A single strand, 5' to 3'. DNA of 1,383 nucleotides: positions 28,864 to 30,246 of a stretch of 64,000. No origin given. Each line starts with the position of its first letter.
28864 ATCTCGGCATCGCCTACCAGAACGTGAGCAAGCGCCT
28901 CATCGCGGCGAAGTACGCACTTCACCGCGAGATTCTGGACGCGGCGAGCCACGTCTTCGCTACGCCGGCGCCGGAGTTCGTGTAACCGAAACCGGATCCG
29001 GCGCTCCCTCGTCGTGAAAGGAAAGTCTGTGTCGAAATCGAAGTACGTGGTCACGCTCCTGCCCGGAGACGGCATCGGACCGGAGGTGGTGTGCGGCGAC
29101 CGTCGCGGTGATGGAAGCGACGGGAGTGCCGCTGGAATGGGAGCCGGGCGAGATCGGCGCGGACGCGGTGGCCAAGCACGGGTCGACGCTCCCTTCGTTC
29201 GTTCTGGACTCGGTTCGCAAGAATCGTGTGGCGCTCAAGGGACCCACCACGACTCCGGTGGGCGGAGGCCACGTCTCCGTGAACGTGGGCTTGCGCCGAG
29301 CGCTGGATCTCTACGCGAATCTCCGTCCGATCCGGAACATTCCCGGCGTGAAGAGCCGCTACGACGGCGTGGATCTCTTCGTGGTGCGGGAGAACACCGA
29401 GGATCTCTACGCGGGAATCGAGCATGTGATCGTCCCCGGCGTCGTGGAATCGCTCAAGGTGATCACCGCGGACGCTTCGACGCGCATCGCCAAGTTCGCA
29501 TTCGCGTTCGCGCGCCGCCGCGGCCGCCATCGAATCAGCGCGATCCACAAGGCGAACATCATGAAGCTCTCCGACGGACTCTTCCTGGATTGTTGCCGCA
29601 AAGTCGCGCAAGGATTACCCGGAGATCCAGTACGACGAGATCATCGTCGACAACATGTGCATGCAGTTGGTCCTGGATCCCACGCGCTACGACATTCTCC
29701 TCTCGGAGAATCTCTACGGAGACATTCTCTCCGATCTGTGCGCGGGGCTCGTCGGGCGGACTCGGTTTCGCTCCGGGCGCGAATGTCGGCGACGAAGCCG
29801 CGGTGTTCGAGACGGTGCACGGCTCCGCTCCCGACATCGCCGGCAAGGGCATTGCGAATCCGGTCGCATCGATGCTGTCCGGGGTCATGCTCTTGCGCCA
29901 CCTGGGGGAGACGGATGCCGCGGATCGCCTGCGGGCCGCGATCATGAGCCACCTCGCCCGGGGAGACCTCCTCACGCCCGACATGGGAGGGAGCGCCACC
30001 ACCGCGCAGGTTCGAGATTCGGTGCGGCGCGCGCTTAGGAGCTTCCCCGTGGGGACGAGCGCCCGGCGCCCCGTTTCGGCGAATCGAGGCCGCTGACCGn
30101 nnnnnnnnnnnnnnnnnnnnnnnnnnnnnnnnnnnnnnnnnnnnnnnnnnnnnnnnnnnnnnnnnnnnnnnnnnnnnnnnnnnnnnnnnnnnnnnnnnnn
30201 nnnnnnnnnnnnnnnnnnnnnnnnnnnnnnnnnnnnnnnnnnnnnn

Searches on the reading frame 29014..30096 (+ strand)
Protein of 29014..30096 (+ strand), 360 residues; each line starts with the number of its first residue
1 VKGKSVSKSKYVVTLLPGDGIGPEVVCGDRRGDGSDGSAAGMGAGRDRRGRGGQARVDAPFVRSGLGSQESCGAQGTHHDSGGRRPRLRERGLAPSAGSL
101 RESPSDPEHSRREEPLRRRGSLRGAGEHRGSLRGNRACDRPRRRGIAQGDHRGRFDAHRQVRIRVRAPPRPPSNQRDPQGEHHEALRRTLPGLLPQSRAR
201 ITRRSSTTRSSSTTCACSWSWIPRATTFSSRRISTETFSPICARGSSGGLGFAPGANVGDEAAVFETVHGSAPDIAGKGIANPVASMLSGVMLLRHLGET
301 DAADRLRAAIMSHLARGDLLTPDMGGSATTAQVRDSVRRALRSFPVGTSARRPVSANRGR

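Call 15: search_protein_families(library=pfam, proteins=[window:29014-30096:+])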
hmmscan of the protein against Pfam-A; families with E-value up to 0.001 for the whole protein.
window:29014-30096:+ (360 aa): 1 family
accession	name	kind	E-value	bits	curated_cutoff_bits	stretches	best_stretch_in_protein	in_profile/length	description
PF00180.25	Iso_dh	-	8.9e-28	98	27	1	246-336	253-347/348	Isocitrate/isopropylmalate dehydrogenase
